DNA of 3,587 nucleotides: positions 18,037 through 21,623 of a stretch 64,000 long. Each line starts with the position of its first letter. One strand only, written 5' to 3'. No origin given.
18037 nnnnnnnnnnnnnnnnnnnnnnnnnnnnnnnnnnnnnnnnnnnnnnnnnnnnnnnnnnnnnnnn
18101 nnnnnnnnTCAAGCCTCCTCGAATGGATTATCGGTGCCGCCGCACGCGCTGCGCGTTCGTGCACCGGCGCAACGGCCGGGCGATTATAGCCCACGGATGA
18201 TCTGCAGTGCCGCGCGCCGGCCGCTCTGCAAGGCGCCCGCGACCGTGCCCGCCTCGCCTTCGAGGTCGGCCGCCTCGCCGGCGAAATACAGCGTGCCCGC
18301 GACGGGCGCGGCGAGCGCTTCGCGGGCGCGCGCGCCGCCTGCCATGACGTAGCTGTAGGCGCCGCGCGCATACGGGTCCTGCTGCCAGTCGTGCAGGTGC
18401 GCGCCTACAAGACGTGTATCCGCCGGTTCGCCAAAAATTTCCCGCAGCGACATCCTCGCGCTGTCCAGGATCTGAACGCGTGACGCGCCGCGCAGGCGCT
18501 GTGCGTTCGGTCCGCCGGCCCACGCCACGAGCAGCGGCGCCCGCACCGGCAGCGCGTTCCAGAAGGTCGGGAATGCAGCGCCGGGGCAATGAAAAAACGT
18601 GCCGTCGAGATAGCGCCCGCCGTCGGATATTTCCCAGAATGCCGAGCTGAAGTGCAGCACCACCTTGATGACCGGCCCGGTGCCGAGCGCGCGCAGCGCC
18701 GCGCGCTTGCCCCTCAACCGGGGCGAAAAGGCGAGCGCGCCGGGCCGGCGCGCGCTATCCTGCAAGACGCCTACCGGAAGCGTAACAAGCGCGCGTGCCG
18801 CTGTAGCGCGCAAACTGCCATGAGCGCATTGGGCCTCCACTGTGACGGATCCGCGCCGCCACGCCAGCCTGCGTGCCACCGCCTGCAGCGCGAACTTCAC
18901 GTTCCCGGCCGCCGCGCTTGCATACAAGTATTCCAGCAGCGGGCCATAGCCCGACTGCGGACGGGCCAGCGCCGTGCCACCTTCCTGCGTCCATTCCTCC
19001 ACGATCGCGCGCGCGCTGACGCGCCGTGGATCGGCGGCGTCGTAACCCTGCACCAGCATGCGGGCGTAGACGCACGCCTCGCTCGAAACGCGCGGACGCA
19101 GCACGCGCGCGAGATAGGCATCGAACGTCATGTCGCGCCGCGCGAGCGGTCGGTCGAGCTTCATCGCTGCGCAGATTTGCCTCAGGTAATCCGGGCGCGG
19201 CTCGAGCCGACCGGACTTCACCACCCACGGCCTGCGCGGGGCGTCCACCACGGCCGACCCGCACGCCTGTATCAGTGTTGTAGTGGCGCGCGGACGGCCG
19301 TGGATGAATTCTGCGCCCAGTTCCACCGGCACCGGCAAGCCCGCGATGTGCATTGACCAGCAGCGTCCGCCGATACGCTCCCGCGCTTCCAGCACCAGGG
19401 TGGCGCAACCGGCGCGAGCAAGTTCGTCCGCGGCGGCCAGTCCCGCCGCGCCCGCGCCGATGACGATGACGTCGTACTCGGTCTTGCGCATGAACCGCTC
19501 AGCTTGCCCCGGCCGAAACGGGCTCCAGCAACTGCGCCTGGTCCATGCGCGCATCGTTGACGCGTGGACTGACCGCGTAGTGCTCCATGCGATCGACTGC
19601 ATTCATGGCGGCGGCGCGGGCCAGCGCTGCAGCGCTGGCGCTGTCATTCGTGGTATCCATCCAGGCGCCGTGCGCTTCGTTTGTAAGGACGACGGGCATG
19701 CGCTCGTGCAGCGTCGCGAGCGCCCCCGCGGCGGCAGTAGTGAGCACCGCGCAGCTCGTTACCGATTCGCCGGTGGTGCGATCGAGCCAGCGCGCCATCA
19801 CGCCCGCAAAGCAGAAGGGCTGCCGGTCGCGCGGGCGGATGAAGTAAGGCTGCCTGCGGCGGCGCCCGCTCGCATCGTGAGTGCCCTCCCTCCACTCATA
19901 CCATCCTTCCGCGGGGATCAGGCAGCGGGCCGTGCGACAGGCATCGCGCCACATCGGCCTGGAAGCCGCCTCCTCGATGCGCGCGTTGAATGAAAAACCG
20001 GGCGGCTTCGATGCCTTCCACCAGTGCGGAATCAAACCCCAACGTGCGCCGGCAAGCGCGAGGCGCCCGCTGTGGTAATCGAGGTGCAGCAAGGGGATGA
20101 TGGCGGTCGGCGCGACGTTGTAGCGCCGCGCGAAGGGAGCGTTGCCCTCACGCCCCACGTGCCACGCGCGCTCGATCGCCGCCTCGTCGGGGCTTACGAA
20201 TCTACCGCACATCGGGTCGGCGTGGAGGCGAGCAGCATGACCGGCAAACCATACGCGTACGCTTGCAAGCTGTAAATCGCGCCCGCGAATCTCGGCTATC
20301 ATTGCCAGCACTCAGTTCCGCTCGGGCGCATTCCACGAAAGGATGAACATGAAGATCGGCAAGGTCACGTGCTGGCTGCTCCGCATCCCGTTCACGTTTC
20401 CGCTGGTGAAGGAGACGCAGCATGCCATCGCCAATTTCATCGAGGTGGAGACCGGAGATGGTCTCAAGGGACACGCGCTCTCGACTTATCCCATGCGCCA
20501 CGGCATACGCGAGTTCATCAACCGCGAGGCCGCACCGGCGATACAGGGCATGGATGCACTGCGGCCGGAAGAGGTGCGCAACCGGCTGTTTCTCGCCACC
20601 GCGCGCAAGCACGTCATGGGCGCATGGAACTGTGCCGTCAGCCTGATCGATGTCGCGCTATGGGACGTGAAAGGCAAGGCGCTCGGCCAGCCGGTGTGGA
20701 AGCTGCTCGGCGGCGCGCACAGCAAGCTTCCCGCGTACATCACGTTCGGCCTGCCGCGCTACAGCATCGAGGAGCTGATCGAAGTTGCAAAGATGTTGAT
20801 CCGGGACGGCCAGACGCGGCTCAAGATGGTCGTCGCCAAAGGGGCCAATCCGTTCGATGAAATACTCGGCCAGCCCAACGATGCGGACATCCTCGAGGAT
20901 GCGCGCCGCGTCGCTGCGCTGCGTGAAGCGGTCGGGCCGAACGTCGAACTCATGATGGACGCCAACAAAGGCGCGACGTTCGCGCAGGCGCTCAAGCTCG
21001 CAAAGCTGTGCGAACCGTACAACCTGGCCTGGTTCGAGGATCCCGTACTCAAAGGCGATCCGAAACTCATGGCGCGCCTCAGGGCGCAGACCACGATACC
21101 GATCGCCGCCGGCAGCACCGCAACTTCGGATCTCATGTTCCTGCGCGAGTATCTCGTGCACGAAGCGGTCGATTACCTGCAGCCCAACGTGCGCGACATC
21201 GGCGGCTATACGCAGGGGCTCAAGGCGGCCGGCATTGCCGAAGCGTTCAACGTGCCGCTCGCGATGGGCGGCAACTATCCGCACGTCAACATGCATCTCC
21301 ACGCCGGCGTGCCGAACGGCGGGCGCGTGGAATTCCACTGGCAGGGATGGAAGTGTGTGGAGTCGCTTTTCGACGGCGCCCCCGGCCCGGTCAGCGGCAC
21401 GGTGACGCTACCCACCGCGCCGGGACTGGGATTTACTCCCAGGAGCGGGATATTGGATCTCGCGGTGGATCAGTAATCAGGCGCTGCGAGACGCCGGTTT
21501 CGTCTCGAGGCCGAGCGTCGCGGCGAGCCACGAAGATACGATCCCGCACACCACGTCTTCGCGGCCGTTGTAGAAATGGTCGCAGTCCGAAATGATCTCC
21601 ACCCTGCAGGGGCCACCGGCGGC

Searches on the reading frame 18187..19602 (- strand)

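Call 8: search_protein_families(library=pfam, proteins=[window:18187-19602:-], max_evalue=0.001)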
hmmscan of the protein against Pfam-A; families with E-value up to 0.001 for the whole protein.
window:18187-19602:- (472 aa): 11 families
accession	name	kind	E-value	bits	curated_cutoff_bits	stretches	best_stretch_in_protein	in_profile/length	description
PF01593.30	Amino_oxidase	-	7e-56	190.8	19.8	1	53-469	2-443/443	Flavin containing amine oxidoreductase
PF13450.12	NAD_binding_8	-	6.5e-13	49.2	21.9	1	47-103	1-56/68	NAD(P)-binding Rossmann-like domain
PF03486.20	HI0933_like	-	1.1e-07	32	50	1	44-79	2-37/244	HI0933-like protein Rossmann domain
PF01946.23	Thi4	-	3.3e-07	30.2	26.2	1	37-83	12-59/235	Thi4 family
PF12831.13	FAD_oxidored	-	4.5e-07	29.9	27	1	44-81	1-38/416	FAD dependent oxidoreductase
PF00890.30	FAD_binding_2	-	2.7e-06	27.3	20.4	1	44-79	1-36/414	FAD binding domain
PF07992.20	Pyr_redox_2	-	7.1e-06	26.1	26.1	1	43-82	1-41/291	Pyridine nucleotide-disulphide oxidoreductase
PF01494.25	FAD_binding_3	-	1.1e-05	25.3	22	1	42-75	1-34/349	FAD binding domain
PF01134.28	GIDA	-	9.4e-05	22.1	22.1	1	44-74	1-32/391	Glucose inhibited division protein A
PF05834.18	Lycopene_cycl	-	0.00017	21.2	23.4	1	44-87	1-49/380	Lycopene cyclase protein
PF01266.30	DAO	-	0.00033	20.7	27.9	1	44-262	1-190/353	FAD dependent oxidoreductase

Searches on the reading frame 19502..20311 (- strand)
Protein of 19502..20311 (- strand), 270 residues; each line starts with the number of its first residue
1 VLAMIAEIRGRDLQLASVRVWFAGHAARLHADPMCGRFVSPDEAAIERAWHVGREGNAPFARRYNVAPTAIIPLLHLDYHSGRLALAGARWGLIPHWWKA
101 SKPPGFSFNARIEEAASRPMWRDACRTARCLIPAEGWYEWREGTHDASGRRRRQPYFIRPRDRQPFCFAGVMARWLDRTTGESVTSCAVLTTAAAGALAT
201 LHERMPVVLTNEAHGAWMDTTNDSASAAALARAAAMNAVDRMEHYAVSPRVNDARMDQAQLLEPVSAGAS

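Call 8: search_protein_families(library=pfam, proteins=[window:19502-20311:-], max_evalue=0.001)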
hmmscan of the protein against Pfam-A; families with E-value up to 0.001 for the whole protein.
window:19502-20311:- (270 aa): 1 family
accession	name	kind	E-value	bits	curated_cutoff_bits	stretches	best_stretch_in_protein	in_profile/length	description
PF02586.19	SRAP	-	4.8e-60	203.2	27.1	1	34-253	1-213/214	SOS response associated peptidase (SRAP)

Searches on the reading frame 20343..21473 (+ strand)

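Call 8: search_protein_families(library=pfam, proteins=[window:20343-21473:+], max_evalue=0.001)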
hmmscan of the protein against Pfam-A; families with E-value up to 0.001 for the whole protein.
window:20343-21473:+ (377 aa): 2 families
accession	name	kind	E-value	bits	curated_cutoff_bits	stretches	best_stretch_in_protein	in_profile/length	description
PF13378.12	MR_MLE_C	-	1.2e-48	166.1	29.4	1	147-367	4-216/219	Enolase C-terminal domain-like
PF02746.21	MR_MLE_N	-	2.9e-12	47.3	22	1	25-123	23-117/117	Mandelate racemase / muconate lactonizing enzyme, N-terminal domain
